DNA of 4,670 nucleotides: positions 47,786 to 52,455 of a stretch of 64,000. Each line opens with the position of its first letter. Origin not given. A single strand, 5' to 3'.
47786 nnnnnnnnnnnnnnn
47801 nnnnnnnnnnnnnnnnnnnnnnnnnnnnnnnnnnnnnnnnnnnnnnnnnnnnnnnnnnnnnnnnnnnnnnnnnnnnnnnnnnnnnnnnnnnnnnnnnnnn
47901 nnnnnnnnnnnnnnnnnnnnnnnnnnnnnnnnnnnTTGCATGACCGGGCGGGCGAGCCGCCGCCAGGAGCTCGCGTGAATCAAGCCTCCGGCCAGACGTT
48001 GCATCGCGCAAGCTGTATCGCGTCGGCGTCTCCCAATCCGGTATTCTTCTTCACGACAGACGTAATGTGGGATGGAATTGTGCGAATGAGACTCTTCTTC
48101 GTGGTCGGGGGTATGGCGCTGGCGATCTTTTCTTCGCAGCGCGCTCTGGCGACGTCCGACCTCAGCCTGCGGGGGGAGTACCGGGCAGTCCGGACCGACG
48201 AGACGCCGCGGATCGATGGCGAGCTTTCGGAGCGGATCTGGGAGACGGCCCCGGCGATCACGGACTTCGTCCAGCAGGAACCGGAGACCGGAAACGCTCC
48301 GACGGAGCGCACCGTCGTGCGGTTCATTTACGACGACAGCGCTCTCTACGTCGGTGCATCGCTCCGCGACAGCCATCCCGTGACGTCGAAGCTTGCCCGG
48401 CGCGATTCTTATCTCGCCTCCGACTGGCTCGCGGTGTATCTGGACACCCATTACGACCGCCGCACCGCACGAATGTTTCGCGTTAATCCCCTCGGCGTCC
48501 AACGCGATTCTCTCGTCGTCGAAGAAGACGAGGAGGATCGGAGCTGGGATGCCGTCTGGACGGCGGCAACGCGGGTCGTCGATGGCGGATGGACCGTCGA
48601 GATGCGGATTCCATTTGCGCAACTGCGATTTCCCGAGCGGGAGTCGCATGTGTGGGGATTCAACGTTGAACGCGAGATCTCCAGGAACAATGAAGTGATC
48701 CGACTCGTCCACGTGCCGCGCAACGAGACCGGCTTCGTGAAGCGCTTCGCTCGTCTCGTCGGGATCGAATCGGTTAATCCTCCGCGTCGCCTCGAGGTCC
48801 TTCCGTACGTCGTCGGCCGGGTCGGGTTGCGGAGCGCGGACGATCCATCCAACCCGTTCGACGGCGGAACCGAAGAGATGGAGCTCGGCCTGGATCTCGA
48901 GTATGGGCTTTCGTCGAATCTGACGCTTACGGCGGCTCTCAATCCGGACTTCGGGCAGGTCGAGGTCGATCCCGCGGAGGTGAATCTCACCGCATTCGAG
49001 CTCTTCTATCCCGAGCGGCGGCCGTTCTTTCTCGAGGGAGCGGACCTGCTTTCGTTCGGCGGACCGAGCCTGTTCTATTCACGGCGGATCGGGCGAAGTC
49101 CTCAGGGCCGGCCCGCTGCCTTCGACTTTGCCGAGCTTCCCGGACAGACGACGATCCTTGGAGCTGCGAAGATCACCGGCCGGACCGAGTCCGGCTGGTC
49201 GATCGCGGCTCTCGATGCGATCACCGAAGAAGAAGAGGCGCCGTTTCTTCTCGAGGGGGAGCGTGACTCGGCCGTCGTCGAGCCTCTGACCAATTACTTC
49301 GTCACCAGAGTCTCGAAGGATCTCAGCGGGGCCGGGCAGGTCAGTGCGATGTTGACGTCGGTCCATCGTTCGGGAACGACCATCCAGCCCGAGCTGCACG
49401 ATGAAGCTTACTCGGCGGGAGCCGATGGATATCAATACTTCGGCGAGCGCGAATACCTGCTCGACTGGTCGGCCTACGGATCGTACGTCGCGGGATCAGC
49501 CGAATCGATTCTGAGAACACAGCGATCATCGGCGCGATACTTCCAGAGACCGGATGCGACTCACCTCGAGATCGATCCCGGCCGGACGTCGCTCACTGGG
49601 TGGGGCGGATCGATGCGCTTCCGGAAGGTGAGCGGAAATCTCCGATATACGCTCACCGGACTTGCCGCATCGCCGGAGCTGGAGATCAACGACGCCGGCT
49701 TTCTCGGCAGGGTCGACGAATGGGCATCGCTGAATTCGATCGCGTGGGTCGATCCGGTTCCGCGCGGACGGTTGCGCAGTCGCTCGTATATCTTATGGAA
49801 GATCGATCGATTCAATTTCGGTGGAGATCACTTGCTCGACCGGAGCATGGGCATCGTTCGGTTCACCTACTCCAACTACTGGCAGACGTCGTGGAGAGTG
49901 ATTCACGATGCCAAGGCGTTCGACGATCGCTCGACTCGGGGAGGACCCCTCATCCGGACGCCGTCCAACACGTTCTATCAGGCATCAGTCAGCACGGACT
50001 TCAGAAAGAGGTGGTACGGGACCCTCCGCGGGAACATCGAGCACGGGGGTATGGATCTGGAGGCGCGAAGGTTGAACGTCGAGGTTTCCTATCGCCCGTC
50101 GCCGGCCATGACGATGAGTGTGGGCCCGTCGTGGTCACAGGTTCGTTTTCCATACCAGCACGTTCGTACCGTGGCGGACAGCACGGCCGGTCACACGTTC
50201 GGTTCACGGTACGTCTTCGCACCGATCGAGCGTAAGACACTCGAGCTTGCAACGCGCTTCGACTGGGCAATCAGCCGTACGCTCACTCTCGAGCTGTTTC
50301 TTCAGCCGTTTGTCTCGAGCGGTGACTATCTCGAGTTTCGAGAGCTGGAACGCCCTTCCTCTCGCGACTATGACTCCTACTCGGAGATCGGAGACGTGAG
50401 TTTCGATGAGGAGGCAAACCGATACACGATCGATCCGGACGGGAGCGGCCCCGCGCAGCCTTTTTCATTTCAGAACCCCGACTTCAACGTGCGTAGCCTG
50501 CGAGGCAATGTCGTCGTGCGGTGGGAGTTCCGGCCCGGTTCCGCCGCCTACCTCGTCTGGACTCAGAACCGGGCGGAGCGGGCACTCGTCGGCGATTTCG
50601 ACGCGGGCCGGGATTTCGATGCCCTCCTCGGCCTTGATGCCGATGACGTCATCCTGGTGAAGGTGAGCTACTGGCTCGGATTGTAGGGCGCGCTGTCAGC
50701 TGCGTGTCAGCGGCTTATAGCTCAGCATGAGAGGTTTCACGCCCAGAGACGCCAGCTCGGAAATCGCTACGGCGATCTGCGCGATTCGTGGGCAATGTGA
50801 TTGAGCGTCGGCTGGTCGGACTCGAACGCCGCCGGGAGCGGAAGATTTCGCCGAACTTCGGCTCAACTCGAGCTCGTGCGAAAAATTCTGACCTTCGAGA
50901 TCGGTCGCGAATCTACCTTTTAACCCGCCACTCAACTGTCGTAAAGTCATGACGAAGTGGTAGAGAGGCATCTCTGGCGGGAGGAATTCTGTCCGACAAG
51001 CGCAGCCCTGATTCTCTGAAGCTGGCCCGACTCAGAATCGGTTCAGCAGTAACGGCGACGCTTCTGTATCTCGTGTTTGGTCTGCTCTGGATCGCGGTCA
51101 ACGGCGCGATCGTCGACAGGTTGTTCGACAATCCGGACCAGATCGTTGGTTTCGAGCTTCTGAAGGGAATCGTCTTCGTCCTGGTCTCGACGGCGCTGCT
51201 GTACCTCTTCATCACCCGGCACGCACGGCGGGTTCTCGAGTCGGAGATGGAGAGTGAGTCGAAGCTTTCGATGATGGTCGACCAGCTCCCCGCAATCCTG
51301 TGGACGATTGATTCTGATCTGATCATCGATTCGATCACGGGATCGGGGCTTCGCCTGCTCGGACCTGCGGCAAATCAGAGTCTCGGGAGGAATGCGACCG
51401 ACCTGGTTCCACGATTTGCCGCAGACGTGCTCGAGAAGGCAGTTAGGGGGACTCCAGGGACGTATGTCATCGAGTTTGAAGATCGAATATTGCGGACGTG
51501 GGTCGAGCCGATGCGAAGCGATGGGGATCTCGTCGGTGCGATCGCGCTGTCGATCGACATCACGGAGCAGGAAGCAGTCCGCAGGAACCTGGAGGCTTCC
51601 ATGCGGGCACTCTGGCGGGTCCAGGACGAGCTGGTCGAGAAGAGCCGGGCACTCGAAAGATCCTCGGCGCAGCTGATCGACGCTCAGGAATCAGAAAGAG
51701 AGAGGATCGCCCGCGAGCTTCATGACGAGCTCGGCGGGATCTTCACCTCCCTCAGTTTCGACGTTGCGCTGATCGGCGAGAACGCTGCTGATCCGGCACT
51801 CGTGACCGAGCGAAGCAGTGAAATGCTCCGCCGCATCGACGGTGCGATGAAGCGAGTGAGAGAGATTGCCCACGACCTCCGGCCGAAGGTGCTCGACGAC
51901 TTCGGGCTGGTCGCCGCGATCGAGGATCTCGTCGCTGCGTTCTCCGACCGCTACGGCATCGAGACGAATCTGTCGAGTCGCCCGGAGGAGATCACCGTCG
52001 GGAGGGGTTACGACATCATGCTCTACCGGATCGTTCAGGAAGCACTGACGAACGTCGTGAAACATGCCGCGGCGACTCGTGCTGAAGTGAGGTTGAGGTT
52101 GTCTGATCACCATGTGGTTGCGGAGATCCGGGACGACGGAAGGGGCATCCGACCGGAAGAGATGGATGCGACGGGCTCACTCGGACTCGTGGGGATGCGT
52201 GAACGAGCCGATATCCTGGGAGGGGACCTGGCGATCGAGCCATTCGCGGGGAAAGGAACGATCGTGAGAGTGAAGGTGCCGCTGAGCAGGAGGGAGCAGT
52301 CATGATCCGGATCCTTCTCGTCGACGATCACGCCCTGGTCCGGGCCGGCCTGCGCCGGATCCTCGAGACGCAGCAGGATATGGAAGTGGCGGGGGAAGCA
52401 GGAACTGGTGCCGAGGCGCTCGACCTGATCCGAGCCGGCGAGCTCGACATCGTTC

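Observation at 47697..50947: DUF5916/CBM9 gene bracketed by ~175 bp direct repeats derived from the 3' end of the Pga-like porin gene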

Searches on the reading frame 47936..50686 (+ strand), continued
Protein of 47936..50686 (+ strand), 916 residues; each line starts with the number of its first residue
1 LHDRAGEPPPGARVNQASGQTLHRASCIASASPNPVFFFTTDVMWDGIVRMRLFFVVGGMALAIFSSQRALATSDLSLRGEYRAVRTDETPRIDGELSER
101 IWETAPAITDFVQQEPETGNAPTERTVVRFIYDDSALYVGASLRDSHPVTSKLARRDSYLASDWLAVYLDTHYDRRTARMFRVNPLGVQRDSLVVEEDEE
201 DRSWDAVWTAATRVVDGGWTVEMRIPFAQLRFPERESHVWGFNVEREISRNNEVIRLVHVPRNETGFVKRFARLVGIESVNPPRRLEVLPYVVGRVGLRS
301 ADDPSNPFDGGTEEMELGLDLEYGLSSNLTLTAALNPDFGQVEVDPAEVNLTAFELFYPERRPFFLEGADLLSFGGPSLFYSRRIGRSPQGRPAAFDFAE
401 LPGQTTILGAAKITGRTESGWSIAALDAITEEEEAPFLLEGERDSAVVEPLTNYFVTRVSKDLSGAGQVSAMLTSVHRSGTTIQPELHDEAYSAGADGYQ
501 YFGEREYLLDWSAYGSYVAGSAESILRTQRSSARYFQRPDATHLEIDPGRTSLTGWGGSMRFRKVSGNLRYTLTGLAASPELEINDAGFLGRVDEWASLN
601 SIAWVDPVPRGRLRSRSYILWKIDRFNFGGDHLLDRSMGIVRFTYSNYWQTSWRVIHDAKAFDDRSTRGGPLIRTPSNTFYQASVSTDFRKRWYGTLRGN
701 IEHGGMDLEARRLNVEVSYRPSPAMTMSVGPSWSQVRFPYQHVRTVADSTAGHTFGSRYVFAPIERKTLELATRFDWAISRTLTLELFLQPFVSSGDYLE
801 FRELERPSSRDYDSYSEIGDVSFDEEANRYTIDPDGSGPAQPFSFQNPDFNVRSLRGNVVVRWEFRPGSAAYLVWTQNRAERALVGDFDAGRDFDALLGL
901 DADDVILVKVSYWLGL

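Call 88: predict_structure(alignment_id=A8)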
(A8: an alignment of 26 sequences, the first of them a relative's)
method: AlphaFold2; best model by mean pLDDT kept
length: 866 residues; sequences in the alignment: 26
mean_pLDDT: 82.3   pTM: 0.77
mean pLDDT of the five models: 82.3, 78.5, 78.2, 77.1, 70.3
residues with pLDDT >= 90: 373; 70-90: 349; 50-70: 80; < 50: 64
segments of 3 or more residues with pLDDT < 50: 1-28, 250-260, 290-310, 537-539
pLDDT, mean of each block of 10 residues (from residue 1): 40 39 41 93 92 93 83 94 95 92 76 92 84 91 72 76 94 91 85 93 87 77 92 76 67 44 70 77 72 30 43 60 77 59 58 74 81 88 78 79 90 85 87 73 93 87 93 86 69 86 94 91 95 66 88 91 93 94 96 94 97 85 93 93 93 94 95 87 94 92 91 94 91 89 91 93 92 91 90 91 87 80 86 75 85 81 71
secondary structure, 60 per line:
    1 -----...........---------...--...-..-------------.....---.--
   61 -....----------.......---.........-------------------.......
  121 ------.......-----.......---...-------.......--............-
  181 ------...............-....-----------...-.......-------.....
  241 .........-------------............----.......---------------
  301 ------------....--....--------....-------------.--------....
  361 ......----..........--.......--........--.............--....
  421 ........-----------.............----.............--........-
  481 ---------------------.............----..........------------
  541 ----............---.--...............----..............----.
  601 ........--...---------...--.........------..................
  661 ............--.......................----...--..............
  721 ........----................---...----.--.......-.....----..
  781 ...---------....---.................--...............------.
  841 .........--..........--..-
elements in order (helices of 4 or more, strands of 3 or more residues): H6-16 E31-33 H50-54 E62-65 E76-82 E86-94 E114-120 E127-133 E139-145 E149-151 E159-165 E168-176 E187-198 E203-206 E222-228 E236-249 E263-274 E279-285 H313-316 H319-322 H331-334 E357-366 E371-380 E383-389 E392-399 E402-414 E417-428 E440-452 E457-469 H472-479 E502-514 E519-528 E545-556 E563-577 E582-595 E600-608 E611-613 E623-625 E628-636 E643-654 E658-672 E675-697 E707-728 E733-748 E752-754 E762-764 H765-768 E770-774 E779-783 E793-796 E800-816 E819-833 H840-849 E852-861

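Call 90: fold_search(model_id=the predicted structure, library=pdb)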
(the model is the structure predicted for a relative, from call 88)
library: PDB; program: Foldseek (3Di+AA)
matches with E <= 10: 931; with E <= 0.001: 194
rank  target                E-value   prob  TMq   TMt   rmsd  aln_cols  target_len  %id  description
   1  1i82_A                1.4e-09  1.00  0.18  0.75   3.8       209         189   22  FAMILY 9 CARBOHYDRATE-BINDING MODULE FROM THERMOTOGA MARITIMA XYLANASE 10A WITH CELLOBIOSE (released 2001-06-13)
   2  6r2q_B                4.1e-09  1.00  0.37  0.47  12.1       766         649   10  Structure of the Mtr complex (released 2020-04-22)
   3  7zgx_A                2.3e-08  1.00  0.18  0.17  29.4      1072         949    9  S-layer Deinoxanthin Binding Complex, C1 symmetry (released 2022-07-13)
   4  8agd_A                9.7e-08  1.00  0.17  0.15  29.8      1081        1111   10  Full SDBC and SOD assembly (released 2023-04-12)
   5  7nwo                  1.0e-07  1.00  0.18  0.74   5.2       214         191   21  A carbohydrate binding module family 9 (CBM9) from Caldicellulosiruptor kristjanssonii in complex with glucose (released 2021-07-07)
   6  8ae1_A                4.5e-07  0.99  0.17  0.16  26.9      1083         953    9  Structure of trimeric SlpA outer membrane protein (released 2022-11-30)
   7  4cu4_A                1.5e-06  1.00  0.22  0.26  23.1       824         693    9  FhuA from E. coli in complex with the lasso peptide microcin J25 (MccJ25) (released 2014-04-09)
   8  9a39_MODEL_1_A        1.6e-06  1.00  0.27  0.30  21.8      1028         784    9  Model of E. coli LptD by in-cell photo-crosslinking MS and deep learning (released 2023-02-24)
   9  2grx_B                1.8e-06  1.00  0.21  0.25  23.2       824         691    8  Crystal structure of TonB in complex with FhuA, E. coli outer membrane receptor for ferrichrome (released 2006-06-13)
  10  2grx_A                2.1e-06  1.00  0.21  0.24  23.2       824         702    8  Crystal structure of TonB in complex with FhuA, E. coli outer membrane receptor for ferrichrome (released 2006-06-13)
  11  1kmp                  2.8e-06  1.00  0.22  0.28  18.3       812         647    7  Crystal structure of the Outer Membrane Transporter FecA Complexed with Ferric Citrate (released 2002-03-06)
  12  5odw_A                3.1e-06  1.00  0.22  0.24  22.5       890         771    6  Structure of the FpvAI-pyocin S2 complex (released 2017-11-08)
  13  6slj_A                3.1e-06  1.00  0.27  0.27  22.4      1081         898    8  Structure of the RagAB peptide transporter (released 2020-05-20)
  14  4aip_C                4.4e-06  1.00  0.27  0.33  20.9       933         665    8  The FrpB iron transporter from Neisseria meningitidis (F3-3 variant) (released 2013-01-23)
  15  1kmo                  4.6e-06  1.00  0.22  0.28  21.8       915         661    7  Crystal structure of the Outer Membrane Transporter FecA (released 2002-03-06)
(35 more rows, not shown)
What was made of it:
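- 48086..50686 (+): CBM9 module plus DUF5916 large beta-barrel outer-membrane protein (866 aa). Model has pLDDT 82; Foldseek matches CBM9 (1I82, target TM-score 0.75) and large barrels such as MtrB and TonB-dependent receptors (calls 88, 90).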

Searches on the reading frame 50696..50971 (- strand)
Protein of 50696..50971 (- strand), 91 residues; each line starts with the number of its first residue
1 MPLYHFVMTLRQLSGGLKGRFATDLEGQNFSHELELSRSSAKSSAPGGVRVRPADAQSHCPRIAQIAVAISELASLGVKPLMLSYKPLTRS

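Call 50: search_protein_families(library=pfam, proteins=[window:50696-50971:-], max_evalue=0.01)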
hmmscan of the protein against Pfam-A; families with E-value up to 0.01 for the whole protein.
window:50696-50971:- (91 aa): 0 families

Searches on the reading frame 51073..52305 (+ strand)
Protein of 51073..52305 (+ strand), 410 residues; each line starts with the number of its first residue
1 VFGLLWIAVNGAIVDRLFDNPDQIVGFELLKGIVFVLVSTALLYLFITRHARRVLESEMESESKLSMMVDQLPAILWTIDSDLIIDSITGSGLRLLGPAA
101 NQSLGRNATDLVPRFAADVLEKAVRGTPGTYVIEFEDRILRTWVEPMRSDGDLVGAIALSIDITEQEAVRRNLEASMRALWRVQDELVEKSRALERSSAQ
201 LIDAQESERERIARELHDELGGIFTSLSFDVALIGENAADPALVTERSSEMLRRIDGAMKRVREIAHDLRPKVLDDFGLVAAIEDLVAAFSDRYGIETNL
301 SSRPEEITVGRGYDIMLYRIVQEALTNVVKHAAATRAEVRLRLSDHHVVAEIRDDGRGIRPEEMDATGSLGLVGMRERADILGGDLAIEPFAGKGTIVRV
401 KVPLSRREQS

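Call 7: search_protein_families(library=pfam, proteins=[window:51073-52305:+])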
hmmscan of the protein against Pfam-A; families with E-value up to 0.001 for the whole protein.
window:51073-52305:+ (410 aa): 4 families
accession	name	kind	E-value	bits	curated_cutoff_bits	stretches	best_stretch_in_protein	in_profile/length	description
PF02518.31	HATPase_c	-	4.3e-16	59.8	26.4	1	315-405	4-110/111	Histidine kinase-, DNA gyrase B-, and HSP90-like ATPase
PF07730.19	HisKA_3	-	3.5e-12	47.1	24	1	208-274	1-68/68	Histidine kinase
PF13581.12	HATPase_c_2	-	2.3e-05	24.8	27.4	1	320-376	35-106/127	Histidine kinase-like ATPase domain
PF08448.16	PAS_4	-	0.00016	22.3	23.1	0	69-167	1-109/110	PAS fold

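Call 52: list_cluster_members(proteins=[window:51073-52305:+, window:52302-52934:+, window:61170-63479:+, window:55081-55503:+, window:55500-56552:+, window:56568-57791:+, window:57805-60897:+, P0001, P0014, P0134])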
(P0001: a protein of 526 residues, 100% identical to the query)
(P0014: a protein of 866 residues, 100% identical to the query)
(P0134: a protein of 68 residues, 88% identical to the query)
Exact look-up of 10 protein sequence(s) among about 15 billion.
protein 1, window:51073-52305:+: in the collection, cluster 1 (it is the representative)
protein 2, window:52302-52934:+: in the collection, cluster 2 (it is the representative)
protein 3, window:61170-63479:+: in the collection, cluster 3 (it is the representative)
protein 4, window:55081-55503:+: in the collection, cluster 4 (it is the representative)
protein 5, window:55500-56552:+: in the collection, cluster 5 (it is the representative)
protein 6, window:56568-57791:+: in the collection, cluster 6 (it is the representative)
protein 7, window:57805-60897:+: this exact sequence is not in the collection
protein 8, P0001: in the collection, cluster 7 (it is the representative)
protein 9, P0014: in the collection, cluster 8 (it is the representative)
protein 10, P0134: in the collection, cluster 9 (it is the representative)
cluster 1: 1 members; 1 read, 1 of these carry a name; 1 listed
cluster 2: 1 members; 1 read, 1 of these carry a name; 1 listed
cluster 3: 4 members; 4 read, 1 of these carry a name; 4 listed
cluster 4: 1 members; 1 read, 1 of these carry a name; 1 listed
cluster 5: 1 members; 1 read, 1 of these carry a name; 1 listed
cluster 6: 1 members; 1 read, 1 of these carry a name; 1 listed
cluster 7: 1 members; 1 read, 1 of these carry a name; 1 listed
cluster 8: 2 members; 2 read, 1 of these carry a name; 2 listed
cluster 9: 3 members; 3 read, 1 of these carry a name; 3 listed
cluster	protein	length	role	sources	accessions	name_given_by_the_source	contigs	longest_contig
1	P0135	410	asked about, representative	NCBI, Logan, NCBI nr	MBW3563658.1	MAG: PAS domain-containing sensor histidine kinase [Acidobacteria bacterium] | PAS domain-containing sensor histidine kinase [Acidobacteriota bacterium]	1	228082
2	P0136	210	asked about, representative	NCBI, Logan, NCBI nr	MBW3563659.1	MAG: response regulator transcription factor [Acidobacteria bacterium] | response regulator transcription factor [Acidobacteriota bacterium]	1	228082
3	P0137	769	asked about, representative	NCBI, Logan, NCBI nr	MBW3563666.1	MAG: protein kinase [Acidobacteria bacterium] | protein kinase [Acidobacteriota bacterium]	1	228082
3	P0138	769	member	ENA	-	-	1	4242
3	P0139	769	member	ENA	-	-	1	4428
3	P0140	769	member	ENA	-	-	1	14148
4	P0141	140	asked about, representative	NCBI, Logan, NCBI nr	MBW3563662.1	MAG: response regulator [Acidobacteria bacterium] | response regulator [Acidobacteriota bacterium]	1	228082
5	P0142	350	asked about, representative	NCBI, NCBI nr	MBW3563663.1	MAG: PAS domain S-box protein [Acidobacteria bacterium] | PAS domain S-box protein [Acidobacteriota bacterium]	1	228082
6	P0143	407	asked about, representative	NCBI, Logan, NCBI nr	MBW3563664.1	MAG: PAS domain S-box protein [Acidobacteria bacterium] | PAS domain S-box protein [Acidobacteriota bacterium]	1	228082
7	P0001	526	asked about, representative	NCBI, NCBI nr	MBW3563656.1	MAG: tetratricopeptide repeat protein [Acidobacteria bacterium] | tetratricopeptide repeat protein [Acidobacteriota bacterium]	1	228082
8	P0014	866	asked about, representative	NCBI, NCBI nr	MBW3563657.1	MAG: carbohydrate binding family 9 domain-containing protein [Acidobacteria bacterium] | carbohydrate binding family 9 domain-containing protein [Acidobacteriota bacterium]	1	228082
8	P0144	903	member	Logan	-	-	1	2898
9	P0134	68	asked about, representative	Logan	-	-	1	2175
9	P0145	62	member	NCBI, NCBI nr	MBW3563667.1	MAG: hypothetical protein KY459_02975 [Acidobacteria bacterium] | hypothetical protein [Acidobacteriota bacterium]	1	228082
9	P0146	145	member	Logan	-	-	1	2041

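Call 53: find_encoding_contigs(protein=P0140, flank=10000, max_places=5)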
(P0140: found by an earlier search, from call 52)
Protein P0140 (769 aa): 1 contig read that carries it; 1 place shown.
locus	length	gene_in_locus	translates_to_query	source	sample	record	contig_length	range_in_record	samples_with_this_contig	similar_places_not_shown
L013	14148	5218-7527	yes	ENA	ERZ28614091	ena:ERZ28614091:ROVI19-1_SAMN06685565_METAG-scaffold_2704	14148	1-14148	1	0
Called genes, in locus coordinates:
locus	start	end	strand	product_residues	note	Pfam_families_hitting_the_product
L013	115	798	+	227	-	PF00005:ABC_tran, PF13304:AAA_21 (faint)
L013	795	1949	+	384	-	PF02687:FtsX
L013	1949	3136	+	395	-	PF12704:MacB_PCD, PF02687:FtsX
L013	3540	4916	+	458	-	-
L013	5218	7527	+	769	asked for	PF00069:Pkinase, PF03109:ABC1 (faint), PF07714:PK_Tyr_Ser-Thr, PF13428:TPR_14 (faint), PF14559:TPR_19 (faint), PF01636:APH (weak), PF13431:TPR_17 (weak), PF23914:TPR_CcmH_CycH (weak), +5 more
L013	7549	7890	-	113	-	PF02641:DUF190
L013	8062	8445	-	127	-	PF02537:CRCB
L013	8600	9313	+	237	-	PF13191:AAA_16 (weak), PF00005:ABC_tran, PF13304:AAA_21 (weak)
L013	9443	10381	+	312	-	PF18075:FtsX_ECD, PF02687:FtsX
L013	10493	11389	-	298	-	-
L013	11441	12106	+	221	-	-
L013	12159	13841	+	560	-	PF07837:FTCD_N, PF02971:FTCD, PF04961:FTCD_C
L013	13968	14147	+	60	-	?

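Call 69: search_protein_families(library=pfam, proteins=[P0146], max_evalue=1)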
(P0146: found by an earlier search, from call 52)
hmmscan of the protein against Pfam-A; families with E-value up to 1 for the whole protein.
P0146 (145 aa): 0 families

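Call 73: find_related_loci(query=P0146, collection=genome_contigs, flank=10000)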
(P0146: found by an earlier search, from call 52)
Query P0146 (145 aa) in genome_contigs; peptide patterns used: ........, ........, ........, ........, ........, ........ (x = any residue, [..] = any of these).
136 stretches matched a pattern, but none encodes a relative of the query by tblastn (E <= 1e-3).

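Call 75: find_related_loci(query=P0146, collection=metagenome_contigs, flank=10000)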
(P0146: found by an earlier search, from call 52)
Query P0146 (145 aa) in metagenome_contigs; peptide patterns used: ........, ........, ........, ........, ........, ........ (x = any residue, [..] = any of these).
228 stretches matched a pattern, but none encodes a relative of the query by tblastn (E <= 1e-3).
